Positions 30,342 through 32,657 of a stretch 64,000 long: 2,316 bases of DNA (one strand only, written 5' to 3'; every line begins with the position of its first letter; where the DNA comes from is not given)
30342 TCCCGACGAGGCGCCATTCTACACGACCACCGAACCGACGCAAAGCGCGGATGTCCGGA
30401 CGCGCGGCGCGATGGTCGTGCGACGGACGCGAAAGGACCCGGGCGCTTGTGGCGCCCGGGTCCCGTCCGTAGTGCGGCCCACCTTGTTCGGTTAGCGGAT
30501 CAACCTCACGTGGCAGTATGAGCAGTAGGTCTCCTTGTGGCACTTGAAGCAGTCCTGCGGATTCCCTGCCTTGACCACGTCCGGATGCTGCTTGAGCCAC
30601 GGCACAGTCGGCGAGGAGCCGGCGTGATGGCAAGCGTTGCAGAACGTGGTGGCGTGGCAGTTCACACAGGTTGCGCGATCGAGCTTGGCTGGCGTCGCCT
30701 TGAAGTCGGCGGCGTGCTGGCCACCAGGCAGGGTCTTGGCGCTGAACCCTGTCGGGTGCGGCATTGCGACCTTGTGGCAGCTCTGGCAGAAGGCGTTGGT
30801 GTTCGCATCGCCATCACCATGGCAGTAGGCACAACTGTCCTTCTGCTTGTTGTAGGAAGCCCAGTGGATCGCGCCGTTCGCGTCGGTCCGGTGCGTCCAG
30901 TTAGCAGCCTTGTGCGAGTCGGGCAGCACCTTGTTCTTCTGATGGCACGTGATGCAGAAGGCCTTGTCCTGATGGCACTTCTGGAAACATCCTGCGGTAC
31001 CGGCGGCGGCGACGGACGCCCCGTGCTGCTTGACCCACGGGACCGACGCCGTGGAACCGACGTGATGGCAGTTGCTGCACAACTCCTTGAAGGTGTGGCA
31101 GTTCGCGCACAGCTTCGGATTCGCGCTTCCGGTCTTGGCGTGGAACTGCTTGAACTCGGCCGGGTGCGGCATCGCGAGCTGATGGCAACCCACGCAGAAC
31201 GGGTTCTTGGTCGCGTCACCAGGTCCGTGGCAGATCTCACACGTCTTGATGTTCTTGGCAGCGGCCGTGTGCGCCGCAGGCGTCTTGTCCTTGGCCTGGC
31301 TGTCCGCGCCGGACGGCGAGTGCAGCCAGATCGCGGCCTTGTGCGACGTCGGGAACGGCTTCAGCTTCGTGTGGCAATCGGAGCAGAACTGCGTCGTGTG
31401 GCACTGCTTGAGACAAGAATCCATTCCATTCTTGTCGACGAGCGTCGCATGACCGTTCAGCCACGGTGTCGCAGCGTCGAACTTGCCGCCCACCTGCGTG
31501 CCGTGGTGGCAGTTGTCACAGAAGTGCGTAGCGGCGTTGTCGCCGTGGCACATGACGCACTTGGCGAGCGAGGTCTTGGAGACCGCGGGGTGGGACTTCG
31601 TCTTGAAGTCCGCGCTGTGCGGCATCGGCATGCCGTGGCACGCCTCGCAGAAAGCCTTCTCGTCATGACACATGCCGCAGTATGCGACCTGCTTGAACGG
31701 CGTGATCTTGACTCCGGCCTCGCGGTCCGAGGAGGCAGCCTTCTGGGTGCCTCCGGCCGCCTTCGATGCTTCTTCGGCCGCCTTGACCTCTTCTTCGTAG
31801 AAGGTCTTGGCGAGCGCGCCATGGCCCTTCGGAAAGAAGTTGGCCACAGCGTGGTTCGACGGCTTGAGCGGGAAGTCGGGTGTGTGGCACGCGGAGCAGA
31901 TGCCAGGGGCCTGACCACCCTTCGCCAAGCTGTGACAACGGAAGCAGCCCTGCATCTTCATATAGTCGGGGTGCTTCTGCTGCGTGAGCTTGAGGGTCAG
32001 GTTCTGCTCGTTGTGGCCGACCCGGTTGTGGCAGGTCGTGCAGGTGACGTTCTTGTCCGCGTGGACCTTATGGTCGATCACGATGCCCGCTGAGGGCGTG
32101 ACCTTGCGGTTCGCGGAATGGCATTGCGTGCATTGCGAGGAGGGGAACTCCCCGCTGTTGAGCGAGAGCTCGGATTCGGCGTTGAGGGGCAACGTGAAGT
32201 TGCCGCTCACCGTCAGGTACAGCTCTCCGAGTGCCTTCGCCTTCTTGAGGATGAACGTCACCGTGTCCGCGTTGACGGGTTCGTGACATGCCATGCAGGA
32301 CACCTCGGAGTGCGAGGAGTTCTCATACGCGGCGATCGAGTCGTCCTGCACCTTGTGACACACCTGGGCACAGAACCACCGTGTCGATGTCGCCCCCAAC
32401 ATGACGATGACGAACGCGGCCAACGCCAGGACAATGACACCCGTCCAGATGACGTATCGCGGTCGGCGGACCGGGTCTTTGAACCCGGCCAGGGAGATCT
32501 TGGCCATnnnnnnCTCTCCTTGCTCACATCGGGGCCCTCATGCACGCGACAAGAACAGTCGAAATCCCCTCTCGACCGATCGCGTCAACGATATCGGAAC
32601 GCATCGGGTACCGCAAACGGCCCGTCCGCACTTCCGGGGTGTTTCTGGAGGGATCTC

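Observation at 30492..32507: Membrane-anchored 24-heme cytochrome built from three tandem hexaheme repeats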

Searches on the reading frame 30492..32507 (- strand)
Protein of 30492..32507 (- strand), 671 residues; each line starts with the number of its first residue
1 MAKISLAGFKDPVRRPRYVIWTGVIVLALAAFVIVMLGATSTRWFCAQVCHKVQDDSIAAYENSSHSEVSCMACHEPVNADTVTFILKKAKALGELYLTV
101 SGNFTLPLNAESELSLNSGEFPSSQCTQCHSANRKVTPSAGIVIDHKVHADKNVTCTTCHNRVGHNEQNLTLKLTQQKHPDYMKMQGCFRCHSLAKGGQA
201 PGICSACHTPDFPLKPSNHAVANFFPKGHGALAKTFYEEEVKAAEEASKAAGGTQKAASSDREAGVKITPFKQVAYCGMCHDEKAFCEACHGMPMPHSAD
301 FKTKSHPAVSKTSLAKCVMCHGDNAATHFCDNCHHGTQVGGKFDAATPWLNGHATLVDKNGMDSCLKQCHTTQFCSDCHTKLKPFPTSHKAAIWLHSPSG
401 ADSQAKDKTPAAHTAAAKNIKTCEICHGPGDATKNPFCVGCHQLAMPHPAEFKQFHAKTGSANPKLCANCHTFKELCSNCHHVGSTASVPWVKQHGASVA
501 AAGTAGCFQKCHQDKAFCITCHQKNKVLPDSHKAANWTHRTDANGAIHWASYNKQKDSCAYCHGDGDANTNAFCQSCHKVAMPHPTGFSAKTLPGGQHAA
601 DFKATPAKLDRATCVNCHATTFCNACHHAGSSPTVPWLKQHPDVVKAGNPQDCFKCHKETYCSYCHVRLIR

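Call 4: search_protein_families(library=pfam, proteins=[window:30492-32507:-], max_evalue=1)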
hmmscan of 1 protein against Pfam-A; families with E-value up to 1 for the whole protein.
window:30492-32507:- (671 aa): 6 families
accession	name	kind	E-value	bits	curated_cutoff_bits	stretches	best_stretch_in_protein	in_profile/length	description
PF03264.19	Cytochrom_NNT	-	1.9e-13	50.9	24.1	1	24-167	17-171/174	NapC/NirT cytochrome c family, N-terminal region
PF22113.1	Mtrc-MtrF_II-IV_dom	-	3.8e-13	49.8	30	4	48-195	10-166/176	Outer membrane cytochrome MtrC/MtrF-like, domains II/IV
PF14522.11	Cytochrome_C7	-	2.7e-06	27.6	24.8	1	143-209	2-67/67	Cytochrome c7 and related cytochrome c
PF02085.21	Cytochrom_CIII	-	9.4e-06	26.4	22.9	2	329-383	32-86/101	Class III cytochrome C family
PF14537.11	Cytochrom_c3_2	-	0.00014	22.7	25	1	124-209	7-79/79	Cytochrome c3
PF13435.11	Cytochrome_C554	-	0.0038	18.6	20.8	1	122-160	47-83/84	Cytochrome c554 and c-prime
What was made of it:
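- On Class III cytochrome c3 (PF02085), for the tetraheme part of the repeats: The whole protein scores 26.4 against 22.9 (call 4).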

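Call 5: search_protein_families(library=ncbifam, proteins=[window:30492-32507:-], max_evalue=1)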
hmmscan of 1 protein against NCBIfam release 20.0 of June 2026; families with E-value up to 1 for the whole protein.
window:30492-32507:- (671 aa): 6 families
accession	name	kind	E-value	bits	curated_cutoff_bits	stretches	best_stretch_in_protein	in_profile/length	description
TIGR03153.1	cytochr_NrfH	equivalog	1.7e-11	44.4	134.2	1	24-165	5-138/138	cytochrome c nitrite reductase small subunit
TIGR02162.1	torC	equivalog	6.7e-06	25.6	478.2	1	30-166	31-179/387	pentaheme c-type cytochrome TorC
TIGR02161.1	napC_nirT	subfamily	0.0001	22.3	310.6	2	26-166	29-180/185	periplasmic nitrate (or nitrite) reductase c-type cytochrome, NapC/NirT family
TIGR04257.1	nanowire_3heme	domain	0.00025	21.2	40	1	137-209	8-75/75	c(7)-type cytochrome triheme domain-containing protein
NF041781.1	mnquin_red_QrcA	equivalog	0.00026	20.6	180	1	144-208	110-173/174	menaquinone reductase multiheme cytochrome c subunit QrcA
TIGR03508.1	decahem_SO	subfamily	0.18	11.2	192.2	2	46-83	73-109/258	DmsE family decaheme c-type cytochrome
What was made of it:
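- On NrfH proper (NCBIfam TIGR03153, equivalog): 44.4 bits against a cutoff of 134.2 (call 5)
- On NapC/NirT subfamily (TIGR02161) and TorC (TIGR02162): 22.3 against 310.6, and 25.6 against 478.2 (call 5)
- Closest known: NrfH. Different: The score of 44 bits is far below the NrfH equivalog cutoff of 134 (call 5).
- Closest known: CymA. Same: TorC sets a precedent for C-terminal heme-domain fusion (established knowledge; TorC model hit at E = 6.7e-6, call 5).
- Closest known: CymA. Different: The protein is far below the TorC and NapC family cutoffs (call 5).
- The protein is far below the NCBIfam cutoffs for NrfH, NapC/NirT and TorC (call 5).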

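Call 6: search_solved_structures(query=window:30492-32507:-, max_evalue=1, show_alignments=2)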
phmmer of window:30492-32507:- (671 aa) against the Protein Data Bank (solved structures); distinct sequences matched with E-value up to 1: 4.
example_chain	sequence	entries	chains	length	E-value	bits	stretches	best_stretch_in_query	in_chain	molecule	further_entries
1nwx_Z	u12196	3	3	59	0.0036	19.1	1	302-335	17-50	ribosomal protein L32 | 50S ribosomal protein L32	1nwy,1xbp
4v49_BZ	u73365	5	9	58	0.0037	19.1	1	302-335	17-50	50S ribosomal protein L32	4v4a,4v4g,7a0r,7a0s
5dm6_Z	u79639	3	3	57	0.0038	19.1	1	303-335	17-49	50S ribosomal protein L32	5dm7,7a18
1j5a_M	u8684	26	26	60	0.0038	19.1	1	302-335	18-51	RIBOSOMAL PROTEIN L32 | 50S ribosomal protein L32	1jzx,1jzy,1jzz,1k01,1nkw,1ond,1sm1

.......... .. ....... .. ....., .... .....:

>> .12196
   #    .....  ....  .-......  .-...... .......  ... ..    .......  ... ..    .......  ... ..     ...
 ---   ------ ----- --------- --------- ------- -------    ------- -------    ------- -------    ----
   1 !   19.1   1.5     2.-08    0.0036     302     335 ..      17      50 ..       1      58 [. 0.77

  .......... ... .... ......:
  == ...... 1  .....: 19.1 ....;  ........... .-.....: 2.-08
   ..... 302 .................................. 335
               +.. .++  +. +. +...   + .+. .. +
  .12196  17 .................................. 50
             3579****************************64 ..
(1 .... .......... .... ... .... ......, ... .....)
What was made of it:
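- Tried and rejected: Single-sequence phmmer against the PDB gave only zinc-ribbon L32 matches to a Cys/His-rich stretch, which are spurious (call 6).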

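Call 10: find_homologous_proteins(query=window:30492-32507:-, max_evalue=0.00001)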
Query window:30492-32507:- (671 aa): 609 proteins with E <= 0.00001 among 8000 candidates; the best 120 are listed.
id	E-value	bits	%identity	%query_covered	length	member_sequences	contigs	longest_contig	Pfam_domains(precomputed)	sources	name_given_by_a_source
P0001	0.0e+0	1370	84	100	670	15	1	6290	PF03264.20,PF02085.22,PF14522.12,PF22113.2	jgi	-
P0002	0.0e+0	1310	81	100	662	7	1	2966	PF03264.20,PF14522.12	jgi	jgi:nitrate/TMAO reductase-like tetraheme cytochrome c subunit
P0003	7.4e-256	869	59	100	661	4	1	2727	PF14537.12,PF03264.20,PF14522.12,PF22113.2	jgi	jgi:nitrate/TMAO reductase-like tetraheme cytochrome c subunit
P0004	1.2e-255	869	58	100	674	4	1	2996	PF14537.12,PF03264.20,PF02085.22,PF14522.12,PF22113.2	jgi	jgi:hypothetical protein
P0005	2.7e-255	867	58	100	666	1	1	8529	PF03264.20,PF14522.12,PF22113.2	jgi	jgi:hypothetical protein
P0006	2.5e-254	864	60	100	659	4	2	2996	PF03264.20,PF14522.12,PF22113.2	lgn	-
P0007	2.1e-252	858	58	100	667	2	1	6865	PF14537.12,PF03264.20,PF14522.12,PF22113.2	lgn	-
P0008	4.6e-247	840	57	100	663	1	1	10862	PF14537.12,PF03264.20,PF14522.12,PF22113.2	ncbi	ncbi:MAG TPA: NapC/NirT family cytochrome c [Coriobacteriia bacterium]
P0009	8.4e-245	833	56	100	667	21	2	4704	PF14537.12,PF03264.20,PF14522.12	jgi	jgi:hypothetical protein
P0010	1.7e-244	832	57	100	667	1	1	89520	PF14537.12,PF03264.20,PF14522.12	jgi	-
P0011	1.4e-243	829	57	100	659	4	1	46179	PF14537.12,PF03264.20,PF02085.22,PF14522.12,PF22113.2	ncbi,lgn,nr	ncbi:MAG: cytochrome c3 family protein [Coriobacteriia bacterium]|nr:cytochrome c3 family protein [C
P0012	1.3e-236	806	55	100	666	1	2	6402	PF14537.12,PF03264.20,PF02085.22,PF14522.12,PF22113.2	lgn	-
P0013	6.3e-235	800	55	100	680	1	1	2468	PF03264.20,PF14522.12,PF22113.2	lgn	-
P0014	9.6e-234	796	53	100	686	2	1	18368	PF14537.12,PF03264.20,PF14522.12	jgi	jgi:nitrate/TMAO reductase-like tetraheme cytochrome c subunit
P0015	3.8e-229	781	54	100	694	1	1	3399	PF14537.12,PF03264.20,PF14522.12,PF22113.2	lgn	-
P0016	7.2e-229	780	53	99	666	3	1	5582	PF14537.12,PF03264.20,PF02085.22,PF14522.12,PF22113.2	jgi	jgi:hypothetical protein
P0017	9.6e-228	776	53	100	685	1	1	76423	PF14537.12,PF12773.14,PF03264.20,PF02085.22,PF14522.12,PF22113.2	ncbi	-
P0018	9.7e-228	776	54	99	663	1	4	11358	PF03264.20,PF14522.12,PF22113.2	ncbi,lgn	-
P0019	4.0e-225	768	54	100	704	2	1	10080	PF14537.12,PF03264.20,PF02085.22,PF14522.12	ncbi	-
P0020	5.7e-225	767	53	100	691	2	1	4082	PF03264.20,PF02085.22,PF14522.12,PF22113.2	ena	-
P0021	3.5e-224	765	53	100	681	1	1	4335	PF09699.16,PF03264.20,PF14522.12,PF22113.2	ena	-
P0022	1.2e-222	759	52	100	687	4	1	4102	PF14537.12,PF03264.20,PF02085.22,PF14522.12,PF22113.2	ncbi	-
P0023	1.3e-222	759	52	100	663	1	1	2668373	PF14537.12,PF03264.20,PF14522.12,PF22113.2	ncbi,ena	-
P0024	2.9e-222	758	53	100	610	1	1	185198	PF03264.20,PF02085.22,PF14522.12,PF22113.2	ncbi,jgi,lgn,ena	ncbi:MAG: NapC/NirT family cytochrome c [Coriobacteriia bacterium]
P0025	1.4e-221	756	52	100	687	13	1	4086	PF14537.12,PF03264.20,PF02085.22,PF14522.12,PF22113.2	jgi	jgi:nitrate/TMAO reductase-like tetraheme cytochrome c subunit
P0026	3.7e-221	755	51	100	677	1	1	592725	PF14537.12,PF03264.20,PF02085.22,PF14522.12,PF22113.2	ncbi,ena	-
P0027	2.7e-220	752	49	100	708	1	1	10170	PF14537.12,PF03264.20,PF02085.22,PF14522.12,PF22113.2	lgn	-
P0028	1.2e-219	750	52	100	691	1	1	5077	PF14537.12,PF03264.20,PF14522.12,PF22113.2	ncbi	-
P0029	3.4e-219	748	50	100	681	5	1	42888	PF14537.12,PF03264.20,PF02085.22,PF14522.12,PF22113.2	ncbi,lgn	-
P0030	1.0e-218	746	51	100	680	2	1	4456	PF14537.12,PF03264.20,PF02085.22,PF14522.12,PF22113.2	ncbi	ncbi:MAG: NapC/NirT family cytochrome c [Coriobacteriales bacterium]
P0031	4.9e-218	744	51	100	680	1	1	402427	PF03264.20,PF14522.12,PF22113.2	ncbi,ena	-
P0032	1.3e-217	743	49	100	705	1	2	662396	PF03264.20,PF14522.12,PF22113.2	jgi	-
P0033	6.1e-217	741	49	100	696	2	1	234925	PF14537.12,PF03264.20,PF02085.22,PF14522.12,PF22113.2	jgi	-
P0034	6.7e-217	740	51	100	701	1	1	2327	PF14537.12,PF02085.22,PF14522.12,PF22113.2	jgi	jgi:hypothetical protein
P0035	7.4e-217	740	52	100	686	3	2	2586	PF14537.12,PF03264.20,PF02085.22,PF14522.12,PF22113.2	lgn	-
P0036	1.1e-216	740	51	100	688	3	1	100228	PF14537.12,PF12773.14,PF03264.20,PF02085.22,PF14522.12,PF22113.2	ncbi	-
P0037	1.3e-216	739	51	100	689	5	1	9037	PF14537.12,PF03264.20,PF02085.22,PF14522.12,PF22113.2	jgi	-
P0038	1.9e-216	739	51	100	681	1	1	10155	PF14537.12,PF03264.20,PF14522.12,PF22113.2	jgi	jgi:hypothetical protein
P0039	2.2e-216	739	50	100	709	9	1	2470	PF03264.20,PF14522.12,PF22113.2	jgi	jgi:nitrate/TMAO reductase-like tetraheme cytochrome c subunit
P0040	2.8e-216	738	51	100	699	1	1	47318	PF14537.12,PF03264.20,PF14522.12,PF22113.2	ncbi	-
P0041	5.4e-216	737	50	100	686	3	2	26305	PF14537.12,PF03264.20,PF02085.22,PF14522.12,PF22113.2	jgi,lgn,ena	-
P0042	9.1e-216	737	50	100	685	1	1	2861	PF14537.12,PF03264.20,PF02085.22,PF14522.12,PF22113.2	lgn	-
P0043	1.8e-215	736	52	100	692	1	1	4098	PF14537.12,PF03264.20,PF02085.22,PF14522.12,PF22113.2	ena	-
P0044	3.2e-215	735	51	100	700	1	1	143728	PF03264.20,PF14522.12,PF22113.2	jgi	-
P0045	7.0e-215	734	52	99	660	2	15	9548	PF14537.12,PF03264.20,PF14522.12,PF22113.2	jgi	jgi:hypothetical protein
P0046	8.9e-215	733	50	100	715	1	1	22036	PF03264.20,PF14522.12,PF22113.2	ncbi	-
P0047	1.2e-214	733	50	100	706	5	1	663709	PF14537.12,PF03264.20,PF14522.12,PF22113.2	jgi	-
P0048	2.6e-214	732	49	100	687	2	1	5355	PF03264.20,PF14522.12,PF22113.2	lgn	-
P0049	4.9e-214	731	51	100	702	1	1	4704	PF03264.20,PF02085.22,PF14522.12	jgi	jgi:hypothetical protein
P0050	5.4e-214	731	50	100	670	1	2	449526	PF03264.20,PF14522.12,PF22113.2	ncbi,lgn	-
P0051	7.3e-214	730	50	100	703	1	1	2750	PF02085.22,PF14522.12,PF22113.2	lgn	-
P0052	9.9e-214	730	50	100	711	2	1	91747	PF14537.12,PF03264.20,PF14522.12,PF22113.2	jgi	-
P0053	3.1e-213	728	50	100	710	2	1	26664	PF14537.12,PF03264.20,PF14522.12,PF22113.2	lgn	-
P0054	7.1e-213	727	50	100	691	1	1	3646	PF14537.12,PF03264.20,PF02085.22,PF14522.12,PF22113.2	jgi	jgi:cytochrome c-type protein NapC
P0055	8.1e-213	727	49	100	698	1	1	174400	PF03264.20,PF02085.22,PF14522.12,PF22113.2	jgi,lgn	jgi:cytochrome c-type protein NapC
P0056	4.3e-212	725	50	100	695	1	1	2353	PF14537.12,PF03264.20,PF02085.22,PF14522.12,PF22113.2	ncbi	-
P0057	7.7e-212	724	49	100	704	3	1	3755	PF14537.12,PF03264.20,PF02085.22,PF14522.12,PF22113.2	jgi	jgi:hypothetical protein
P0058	1.7e-211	723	48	100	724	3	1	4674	PF03264.20,PF14522.12,PF22113.2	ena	-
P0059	1.9e-211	722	50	100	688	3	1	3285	PF03264.20,PF22113.2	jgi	-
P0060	5.0e-211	721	49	100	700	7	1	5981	PF14537.12,PF03264.20,PF22113.2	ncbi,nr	ncbi:MAG: NapC/NirT family cytochrome c [Coriobacteriia bacterium]|nr:NapC/NirT family cytochrome c 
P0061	1.6e-210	719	49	100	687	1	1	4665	PF03264.20,PF14522.12,PF22113.2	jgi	jgi:hypothetical protein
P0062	1.6e-210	719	48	100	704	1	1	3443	PF14537.12,PF03264.20,PF14522.12,PF22113.2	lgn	-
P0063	4.9e-210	718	49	99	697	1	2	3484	PF03264.20,PF02085.22,PF14522.12,PF22113.2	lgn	-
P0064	6.6e-210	717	50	100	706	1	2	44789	PF03264.20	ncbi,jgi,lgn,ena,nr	ncbi:MAG: hypothetical protein CVT67_09425 [Actinobacteria bacterium HGW-Actinobacteria-7]|jgi:nitra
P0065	7.5e-210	717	49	100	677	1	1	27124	PF03264.20,PF02085.22,PF14522.12,PF22113.2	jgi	jgi:hypothetical protein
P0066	1.7e-209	716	44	63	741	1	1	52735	PF03264.20,PF14522.12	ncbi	-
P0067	1.8e-209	716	50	99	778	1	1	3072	PF03264.20,PF14522.12,PF22113.2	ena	-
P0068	6.8e-209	714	50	100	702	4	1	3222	PF14537.12,PF02085.22,PF14522.12,PF22113.2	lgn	-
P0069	6.8e-209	714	49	100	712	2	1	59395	PF14537.12,PF03264.20,PF14522.12,PF22113.2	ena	-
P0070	7.5e-209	714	48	100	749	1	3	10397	PF14522.12,PF22113.2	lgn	-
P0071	1.1e-207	710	50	100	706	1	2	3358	PF03264.20,PF14522.12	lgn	-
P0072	2.1e-207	709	49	100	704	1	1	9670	PF14537.12,PF14522.12,PF22113.2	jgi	-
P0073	2.7e-207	709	50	100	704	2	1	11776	PF14537.12,PF14522.12,PF22113.2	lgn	-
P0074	4.5e-207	708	45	59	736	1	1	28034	PF03264.20,PF02085.22,PF14522.12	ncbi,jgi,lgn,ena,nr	ncbi:MAG: NapC/NirT family cytochrome c [Coriobacteriia bacterium]|nr:NapC/NirT family cytochrome c 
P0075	2.0e-206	706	49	100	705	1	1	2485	PF14537.12,PF02085.22,PF14522.12,PF22113.2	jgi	jgi:hypothetical protein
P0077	3.6e-206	705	50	100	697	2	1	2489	PF03264.20,PF14522.12,PF22113.2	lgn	-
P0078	3.8e-206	705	49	100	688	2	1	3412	PF03264.20,PF14522.12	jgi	jgi:hypothetical protein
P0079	7.2e-206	704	49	100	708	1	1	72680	PF14537.12,PF14522.12,PF22113.2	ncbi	-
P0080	7.7e-206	704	49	99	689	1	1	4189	PF03264.20,PF02085.22,PF14522.12,PF22113.2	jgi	jgi:hypothetical protein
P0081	1.0e-205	704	50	100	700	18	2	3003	PF03264.20,PF14522.12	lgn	-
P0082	2.4e-205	702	48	99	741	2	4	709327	PF14522.12,PF22113.2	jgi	jgi:nitrate/TMAO reductase-like tetraheme cytochrome c subunit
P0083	2.6e-205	702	48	100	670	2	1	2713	PF14537.12,PF03264.20,PF02085.22,PF14522.12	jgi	-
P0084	3.4e-205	702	49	100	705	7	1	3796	PF14537.12,PF02085.22,PF14522.12,PF22113.2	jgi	jgi:hypothetical protein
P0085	6.7e-205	701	49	100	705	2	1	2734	PF14537.12,PF14522.12,PF22113.2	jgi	jgi:hypothetical protein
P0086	8.7e-205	700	49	100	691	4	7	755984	PF14537.12,PF03264.20,PF14522.12,PF22113.2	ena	-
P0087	1.0e-204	700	49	100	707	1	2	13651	PF14537.12,PF14522.12,PF22113.2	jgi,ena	-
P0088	1.0e-204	700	50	100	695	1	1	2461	PF14537.12,PF03264.20,PF02085.22,PF14522.12,PF22113.2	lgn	-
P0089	1.1e-204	700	48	100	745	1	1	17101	PF14522.12,PF22113.2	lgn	-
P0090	1.2e-204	700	49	100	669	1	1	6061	PF14537.12,PF03264.20,PF14522.12,PF22113.2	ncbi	-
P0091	1.2e-204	700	48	100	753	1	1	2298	PF14537.12,PF03264.20,PF02085.22,PF14522.12,PF22113.2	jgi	jgi:hypothetical protein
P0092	3.6e-204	698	49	100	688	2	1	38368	PF14537.12,PF02085.22,PF22113.2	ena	-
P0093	4.0e-204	698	47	100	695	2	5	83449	PF03264.20,PF02085.22,PF14522.12,PF22113.2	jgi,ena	-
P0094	4.4e-204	698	49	100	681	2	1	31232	PF14537.12,PF03264.20,PF14522.12,PF22113.2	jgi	-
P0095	5.0e-204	698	48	100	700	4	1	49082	PF03264.20,PF14522.12,PF22113.2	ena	-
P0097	8.3e-204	697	48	100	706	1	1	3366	PF14537.12,PF14522.12,PF22113.2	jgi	jgi:hypothetical protein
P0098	9.0e-204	697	48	100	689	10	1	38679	PF03264.20,PF02085.22,PF22113.2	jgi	-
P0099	1.2e-203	697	47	100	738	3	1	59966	PF03264.20,PF14522.12,PF22113.2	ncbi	-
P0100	1.5e-203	696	48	100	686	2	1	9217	PF03264.20,PF02085.22,PF14522.12,PF22113.2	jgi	-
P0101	1.5e-203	696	49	100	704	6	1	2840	PF14537.12,PF14522.12,PF22113.2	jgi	jgi:hypothetical protein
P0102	1.9e-203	696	50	100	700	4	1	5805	PF02085.22,PF14522.12,PF22113.2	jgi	-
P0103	4.7e-203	695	49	99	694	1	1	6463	PF03264.20,PF02085.22,PF14522.12,PF22113.2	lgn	-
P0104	9.7e-203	694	49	100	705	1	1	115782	PF14537.12,PF03264.20,PF14522.12,PF22113.2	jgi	-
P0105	1.1e-202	694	47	100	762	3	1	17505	PF03264.20,PF14522.12,PF22113.2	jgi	-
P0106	1.3e-202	693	49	100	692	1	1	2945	PF03264.20,PF22113.2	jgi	jgi:nitrate/TMAO reductase-like tetraheme cytochrome c subunit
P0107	1.4e-202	693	47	100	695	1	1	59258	PF14537.12,PF03264.20,PF02085.22,PF14522.12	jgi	-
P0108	1.7e-202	693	48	100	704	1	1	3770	PF14537.12,PF02085.22,PF14522.12,PF22113.2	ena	-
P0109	2.1e-202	693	48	100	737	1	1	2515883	PF03264.20,PF14522.12,PF22113.2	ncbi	-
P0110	2.9e-202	692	49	100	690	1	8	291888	PF14537.12,PF03264.20,PF02085.22,PF14522.12,PF22113.2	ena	-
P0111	3.4e-202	692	47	100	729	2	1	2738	PF14522.12,PF22113.2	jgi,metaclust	metaclust:\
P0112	5.0e-202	691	49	100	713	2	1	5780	PF03264.20,PF02085.22,PF14522.12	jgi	jgi:hypothetical protein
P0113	5.5e-202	691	49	100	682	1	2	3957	PF03264.20,PF14522.12,PF22113.2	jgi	jgi:nitrate/TMAO reductase-like tetraheme cytochrome c subunit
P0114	6.5e-202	691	48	100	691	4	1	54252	PF03264.20,PF14522.12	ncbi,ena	-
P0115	9.1e-202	690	47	100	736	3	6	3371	PF03264.20,PF02085.22,PF14522.12,PF22113.2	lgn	-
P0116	1.1e-201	690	48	100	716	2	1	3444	PF14522.12,PF22113.2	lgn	-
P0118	1.8e-201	689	47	100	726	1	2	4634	PF03264.20,PF02085.22,PF14522.12,PF22113.2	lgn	-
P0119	2.0e-201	689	48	99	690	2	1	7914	PF03264.20,PF02085.22,PF14522.12,PF22113.2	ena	-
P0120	2.1e-201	689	48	100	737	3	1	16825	PF14537.12,PF03264.20,PF14522.12,PF22113.2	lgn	-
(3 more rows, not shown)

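Call 18: find_related_loci(query=window:30492-32507:-, collection=genome_contigs, flank=8000)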
Query window:30492-32507:- (671 aa) in genome_contigs; peptide patterns used: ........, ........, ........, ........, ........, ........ (x = any residue, [..] = any of these).
17 stretches matched a pattern; 3 encode a relative of the query (tblastn E <= 1e-3); 3 distinct loci.
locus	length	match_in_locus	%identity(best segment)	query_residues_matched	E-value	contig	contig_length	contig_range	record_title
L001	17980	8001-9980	59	1-671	0e+0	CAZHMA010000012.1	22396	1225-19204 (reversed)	MAG TPA_asm: uncultured Eubacteriales bacterium isolate SRP302447_co3_20 genome assembly, contig: NODE_6328_length_22396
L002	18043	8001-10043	57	1-670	0e+0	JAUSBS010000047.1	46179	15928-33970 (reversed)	MAG: Coriobacteriia bacterium isolate E6_metabat.bin.92 E6_k141_92110, whole genome shotgun sequence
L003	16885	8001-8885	55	1-292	4e-92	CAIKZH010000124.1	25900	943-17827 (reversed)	MAG: uncultured Coriobacteriia bacterium isolate AlinenLipids_bin-9090 genome assembly, contig: bin-9090:124/192, whole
